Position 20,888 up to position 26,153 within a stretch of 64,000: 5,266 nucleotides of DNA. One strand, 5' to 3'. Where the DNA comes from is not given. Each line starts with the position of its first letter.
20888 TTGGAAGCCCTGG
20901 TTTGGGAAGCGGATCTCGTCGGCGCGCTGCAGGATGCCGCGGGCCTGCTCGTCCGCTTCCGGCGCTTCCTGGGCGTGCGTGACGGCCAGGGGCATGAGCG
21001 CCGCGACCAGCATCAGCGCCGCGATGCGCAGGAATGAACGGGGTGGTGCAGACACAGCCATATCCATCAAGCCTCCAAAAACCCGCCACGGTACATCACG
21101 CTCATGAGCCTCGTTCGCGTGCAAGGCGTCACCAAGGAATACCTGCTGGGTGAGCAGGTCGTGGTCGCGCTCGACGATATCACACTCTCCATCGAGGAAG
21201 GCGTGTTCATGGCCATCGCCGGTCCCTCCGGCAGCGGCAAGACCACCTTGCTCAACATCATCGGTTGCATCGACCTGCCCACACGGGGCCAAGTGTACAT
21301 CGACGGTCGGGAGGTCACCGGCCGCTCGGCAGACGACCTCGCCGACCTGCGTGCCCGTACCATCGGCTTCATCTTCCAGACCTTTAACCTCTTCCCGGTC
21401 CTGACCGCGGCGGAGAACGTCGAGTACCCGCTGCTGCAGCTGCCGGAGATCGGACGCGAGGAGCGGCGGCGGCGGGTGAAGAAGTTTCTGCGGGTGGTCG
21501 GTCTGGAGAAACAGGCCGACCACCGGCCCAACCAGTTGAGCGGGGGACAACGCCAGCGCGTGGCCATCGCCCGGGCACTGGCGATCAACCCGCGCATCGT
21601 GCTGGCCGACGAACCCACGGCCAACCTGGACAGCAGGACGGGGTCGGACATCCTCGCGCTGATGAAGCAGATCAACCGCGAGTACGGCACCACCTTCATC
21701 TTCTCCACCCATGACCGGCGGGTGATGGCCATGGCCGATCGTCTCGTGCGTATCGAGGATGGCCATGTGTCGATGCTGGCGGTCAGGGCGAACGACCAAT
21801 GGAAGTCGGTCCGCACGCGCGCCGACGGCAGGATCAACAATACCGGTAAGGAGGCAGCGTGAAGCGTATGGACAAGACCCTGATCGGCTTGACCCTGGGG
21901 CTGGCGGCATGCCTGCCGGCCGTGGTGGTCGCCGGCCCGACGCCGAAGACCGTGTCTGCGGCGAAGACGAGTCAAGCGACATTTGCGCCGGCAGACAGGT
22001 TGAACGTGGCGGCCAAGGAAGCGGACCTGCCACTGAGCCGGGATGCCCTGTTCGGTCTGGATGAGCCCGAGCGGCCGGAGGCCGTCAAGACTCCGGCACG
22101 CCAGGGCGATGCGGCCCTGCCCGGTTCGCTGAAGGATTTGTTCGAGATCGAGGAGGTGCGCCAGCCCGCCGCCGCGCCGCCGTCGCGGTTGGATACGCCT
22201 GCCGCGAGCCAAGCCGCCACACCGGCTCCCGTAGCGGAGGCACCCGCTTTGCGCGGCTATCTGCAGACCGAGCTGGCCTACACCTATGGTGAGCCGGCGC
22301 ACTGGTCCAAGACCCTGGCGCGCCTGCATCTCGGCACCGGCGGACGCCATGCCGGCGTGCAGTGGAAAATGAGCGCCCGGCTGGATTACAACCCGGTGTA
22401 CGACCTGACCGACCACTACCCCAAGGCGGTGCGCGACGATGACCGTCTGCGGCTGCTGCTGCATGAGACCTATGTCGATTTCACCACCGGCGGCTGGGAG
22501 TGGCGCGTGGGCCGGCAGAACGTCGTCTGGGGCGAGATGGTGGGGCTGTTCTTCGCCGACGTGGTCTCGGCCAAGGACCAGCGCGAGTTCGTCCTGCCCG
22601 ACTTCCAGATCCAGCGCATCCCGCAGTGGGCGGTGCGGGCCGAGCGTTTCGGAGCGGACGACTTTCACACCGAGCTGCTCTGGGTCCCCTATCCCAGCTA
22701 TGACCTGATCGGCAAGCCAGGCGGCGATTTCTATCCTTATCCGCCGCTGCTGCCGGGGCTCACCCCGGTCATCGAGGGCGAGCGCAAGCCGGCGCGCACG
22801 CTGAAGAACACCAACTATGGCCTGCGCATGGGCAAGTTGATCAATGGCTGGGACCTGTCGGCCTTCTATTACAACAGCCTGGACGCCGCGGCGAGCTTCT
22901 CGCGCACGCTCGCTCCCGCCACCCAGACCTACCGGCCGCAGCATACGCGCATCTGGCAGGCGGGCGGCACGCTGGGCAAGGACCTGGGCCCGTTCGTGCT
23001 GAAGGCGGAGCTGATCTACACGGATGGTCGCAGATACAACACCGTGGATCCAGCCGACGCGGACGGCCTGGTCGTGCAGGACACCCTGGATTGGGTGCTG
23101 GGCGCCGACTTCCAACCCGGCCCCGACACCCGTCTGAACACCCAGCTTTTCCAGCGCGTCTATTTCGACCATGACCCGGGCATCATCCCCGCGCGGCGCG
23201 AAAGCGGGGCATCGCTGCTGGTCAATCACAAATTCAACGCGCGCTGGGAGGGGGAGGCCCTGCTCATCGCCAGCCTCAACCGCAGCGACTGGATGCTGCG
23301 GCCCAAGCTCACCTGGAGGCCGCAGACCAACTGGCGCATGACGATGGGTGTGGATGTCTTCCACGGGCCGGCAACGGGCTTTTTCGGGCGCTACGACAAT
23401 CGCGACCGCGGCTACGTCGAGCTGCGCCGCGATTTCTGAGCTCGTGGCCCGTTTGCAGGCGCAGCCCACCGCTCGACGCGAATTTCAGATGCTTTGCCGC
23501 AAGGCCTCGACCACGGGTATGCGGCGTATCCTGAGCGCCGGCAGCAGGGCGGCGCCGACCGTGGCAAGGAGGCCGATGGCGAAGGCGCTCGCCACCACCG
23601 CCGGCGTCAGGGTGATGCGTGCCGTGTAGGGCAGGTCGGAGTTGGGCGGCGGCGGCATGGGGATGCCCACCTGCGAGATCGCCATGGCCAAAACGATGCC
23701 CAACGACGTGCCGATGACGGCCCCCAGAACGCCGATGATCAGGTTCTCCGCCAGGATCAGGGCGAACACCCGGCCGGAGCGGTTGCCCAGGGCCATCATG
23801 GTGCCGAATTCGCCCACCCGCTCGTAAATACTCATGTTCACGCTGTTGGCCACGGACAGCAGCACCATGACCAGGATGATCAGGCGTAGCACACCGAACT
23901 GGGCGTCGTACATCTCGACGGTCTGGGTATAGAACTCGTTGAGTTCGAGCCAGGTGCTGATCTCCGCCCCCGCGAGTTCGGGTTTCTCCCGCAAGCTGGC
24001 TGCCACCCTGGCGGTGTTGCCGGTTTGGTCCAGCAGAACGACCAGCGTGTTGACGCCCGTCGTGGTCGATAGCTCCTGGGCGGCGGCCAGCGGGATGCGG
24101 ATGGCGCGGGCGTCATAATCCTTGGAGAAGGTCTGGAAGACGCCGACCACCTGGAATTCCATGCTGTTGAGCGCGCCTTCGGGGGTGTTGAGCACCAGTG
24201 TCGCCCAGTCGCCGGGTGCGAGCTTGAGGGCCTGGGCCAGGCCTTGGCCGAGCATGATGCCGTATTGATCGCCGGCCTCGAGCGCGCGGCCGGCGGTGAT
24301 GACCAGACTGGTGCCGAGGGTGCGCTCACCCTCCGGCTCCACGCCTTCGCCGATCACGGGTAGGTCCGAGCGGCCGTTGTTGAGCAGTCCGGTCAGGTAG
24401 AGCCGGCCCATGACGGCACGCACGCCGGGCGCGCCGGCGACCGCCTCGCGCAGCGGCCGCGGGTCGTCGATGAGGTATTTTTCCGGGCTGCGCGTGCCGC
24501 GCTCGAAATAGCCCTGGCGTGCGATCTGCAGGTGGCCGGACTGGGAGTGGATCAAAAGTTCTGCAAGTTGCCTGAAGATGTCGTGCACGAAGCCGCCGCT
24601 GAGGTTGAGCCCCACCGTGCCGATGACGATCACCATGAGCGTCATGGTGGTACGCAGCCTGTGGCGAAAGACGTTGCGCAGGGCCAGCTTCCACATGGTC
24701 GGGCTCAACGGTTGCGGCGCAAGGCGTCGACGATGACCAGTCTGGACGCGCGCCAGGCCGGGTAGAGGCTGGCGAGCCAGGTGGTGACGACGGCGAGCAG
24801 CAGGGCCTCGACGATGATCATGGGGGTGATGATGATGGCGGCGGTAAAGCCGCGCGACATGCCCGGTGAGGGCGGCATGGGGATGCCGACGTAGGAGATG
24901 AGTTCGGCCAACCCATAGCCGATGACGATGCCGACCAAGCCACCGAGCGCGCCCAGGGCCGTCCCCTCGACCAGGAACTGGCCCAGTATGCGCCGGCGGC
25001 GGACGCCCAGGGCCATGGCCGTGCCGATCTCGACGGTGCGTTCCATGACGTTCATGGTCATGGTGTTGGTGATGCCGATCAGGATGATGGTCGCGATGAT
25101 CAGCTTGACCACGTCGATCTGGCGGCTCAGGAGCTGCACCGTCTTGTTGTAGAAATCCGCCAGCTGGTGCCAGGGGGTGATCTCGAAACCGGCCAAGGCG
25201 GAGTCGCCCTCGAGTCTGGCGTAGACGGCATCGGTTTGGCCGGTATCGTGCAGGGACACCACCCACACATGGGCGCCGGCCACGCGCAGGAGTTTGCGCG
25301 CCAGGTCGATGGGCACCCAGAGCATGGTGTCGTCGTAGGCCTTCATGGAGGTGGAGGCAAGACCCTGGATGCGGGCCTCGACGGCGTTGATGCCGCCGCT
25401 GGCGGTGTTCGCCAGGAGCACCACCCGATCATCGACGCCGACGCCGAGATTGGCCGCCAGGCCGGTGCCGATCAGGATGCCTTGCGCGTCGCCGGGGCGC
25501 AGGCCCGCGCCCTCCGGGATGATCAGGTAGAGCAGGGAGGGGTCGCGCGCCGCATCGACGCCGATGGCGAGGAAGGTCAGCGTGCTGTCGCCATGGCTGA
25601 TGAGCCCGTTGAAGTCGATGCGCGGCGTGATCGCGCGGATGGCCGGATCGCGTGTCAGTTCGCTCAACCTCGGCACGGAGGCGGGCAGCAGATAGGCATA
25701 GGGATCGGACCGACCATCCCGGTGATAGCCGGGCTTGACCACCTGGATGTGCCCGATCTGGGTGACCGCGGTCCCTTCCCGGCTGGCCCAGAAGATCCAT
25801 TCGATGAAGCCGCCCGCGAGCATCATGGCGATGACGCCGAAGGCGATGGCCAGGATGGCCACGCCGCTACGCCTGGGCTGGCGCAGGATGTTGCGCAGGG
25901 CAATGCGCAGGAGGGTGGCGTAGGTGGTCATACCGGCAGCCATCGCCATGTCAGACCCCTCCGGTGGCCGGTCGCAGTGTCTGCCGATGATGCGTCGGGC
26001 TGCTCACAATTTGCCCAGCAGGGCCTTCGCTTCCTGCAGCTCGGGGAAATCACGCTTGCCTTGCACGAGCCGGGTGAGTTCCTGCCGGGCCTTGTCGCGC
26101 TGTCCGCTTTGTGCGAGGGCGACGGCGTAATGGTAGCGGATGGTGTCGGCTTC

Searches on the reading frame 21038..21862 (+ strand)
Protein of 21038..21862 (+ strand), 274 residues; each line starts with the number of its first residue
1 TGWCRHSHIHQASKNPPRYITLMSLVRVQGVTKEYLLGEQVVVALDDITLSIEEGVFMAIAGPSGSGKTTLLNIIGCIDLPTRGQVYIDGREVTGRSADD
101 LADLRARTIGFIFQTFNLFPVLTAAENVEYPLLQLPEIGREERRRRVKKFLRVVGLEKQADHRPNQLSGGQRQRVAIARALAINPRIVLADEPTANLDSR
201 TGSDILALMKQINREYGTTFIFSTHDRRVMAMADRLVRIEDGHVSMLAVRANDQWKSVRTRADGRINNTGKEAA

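Call 8: search_protein_families(library=pfam, proteins=[window:21038-21862:+], max_evalue=0.001)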
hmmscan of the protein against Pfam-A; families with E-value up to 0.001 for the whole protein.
window:21038-21862:+ (274 aa): 3 families
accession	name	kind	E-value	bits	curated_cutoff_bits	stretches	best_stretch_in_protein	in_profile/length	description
PF00005.33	ABC_tran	-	1.3e-34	120.2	25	1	45-195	1-137/137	ABC transporter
PF02463.25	SMC_N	-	8.5e-09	35.6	40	1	143-240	119-212/220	RecF/RecN/SMC N terminal domain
PF13304.12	AAA_21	-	2.3e-07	31.6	27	0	57-78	1-22/304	AAA domain, putative AbiEii toxin, Type IV TA system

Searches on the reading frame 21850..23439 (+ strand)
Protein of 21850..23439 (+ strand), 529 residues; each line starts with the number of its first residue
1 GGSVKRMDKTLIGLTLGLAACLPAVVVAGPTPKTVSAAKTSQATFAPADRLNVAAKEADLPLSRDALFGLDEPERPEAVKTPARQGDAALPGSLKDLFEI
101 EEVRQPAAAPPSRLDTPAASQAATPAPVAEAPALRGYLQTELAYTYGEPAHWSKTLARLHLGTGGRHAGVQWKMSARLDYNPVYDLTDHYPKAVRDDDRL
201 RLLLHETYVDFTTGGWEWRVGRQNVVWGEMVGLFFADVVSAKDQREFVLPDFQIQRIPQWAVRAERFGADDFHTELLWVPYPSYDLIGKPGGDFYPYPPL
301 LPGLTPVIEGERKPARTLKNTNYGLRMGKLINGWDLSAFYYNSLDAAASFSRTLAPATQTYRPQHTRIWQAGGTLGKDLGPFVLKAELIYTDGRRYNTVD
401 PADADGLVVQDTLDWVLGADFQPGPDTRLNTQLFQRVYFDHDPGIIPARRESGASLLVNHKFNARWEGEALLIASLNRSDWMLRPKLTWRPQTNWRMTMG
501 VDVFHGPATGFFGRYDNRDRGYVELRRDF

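Call 8: search_protein_families(library=pfam, proteins=[window:21850-23439:+], max_evalue=0.001)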
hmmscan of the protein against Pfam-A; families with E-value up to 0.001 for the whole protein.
window:21850-23439:+ (529 aa): 2 families
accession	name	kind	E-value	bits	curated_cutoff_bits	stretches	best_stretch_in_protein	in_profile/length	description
PF06980.17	DUF1302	-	4e-07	29.9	23.2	1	180-418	106-405/541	Protein of unknown function (DUF1302)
PF14052.12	Caps_assemb_Wzi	-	0.00058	19.4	30.1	1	171-228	50-94/392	Capsule assembly protein Wzi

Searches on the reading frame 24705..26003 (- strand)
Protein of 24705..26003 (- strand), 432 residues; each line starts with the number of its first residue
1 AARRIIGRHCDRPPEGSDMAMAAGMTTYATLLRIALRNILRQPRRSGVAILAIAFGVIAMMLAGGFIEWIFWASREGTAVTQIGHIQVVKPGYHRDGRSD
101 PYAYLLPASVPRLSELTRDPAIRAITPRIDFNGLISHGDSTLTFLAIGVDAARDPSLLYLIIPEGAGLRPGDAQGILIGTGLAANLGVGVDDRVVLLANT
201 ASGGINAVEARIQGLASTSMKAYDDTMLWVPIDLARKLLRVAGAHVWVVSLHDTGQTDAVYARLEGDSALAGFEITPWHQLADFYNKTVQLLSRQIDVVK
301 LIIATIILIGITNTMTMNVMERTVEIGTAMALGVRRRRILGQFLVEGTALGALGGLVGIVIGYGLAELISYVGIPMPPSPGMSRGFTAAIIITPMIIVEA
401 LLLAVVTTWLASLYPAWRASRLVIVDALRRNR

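Call 8: search_protein_families(library=pfam, proteins=[window:24705-26003:-], max_evalue=0.001)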
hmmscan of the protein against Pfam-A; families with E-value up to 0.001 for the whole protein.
window:24705-26003:- (432 aa): 2 families
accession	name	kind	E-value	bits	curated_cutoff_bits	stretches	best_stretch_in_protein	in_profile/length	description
PF02687.27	FtsX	-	1.2e-19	70.9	25.5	1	301-422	5-118/120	FtsX-like permease C-terminal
PF12704.14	MacB_PCD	-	7.4e-13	49.7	27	1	46-265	1-205/207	MacB-like periplasmic core domain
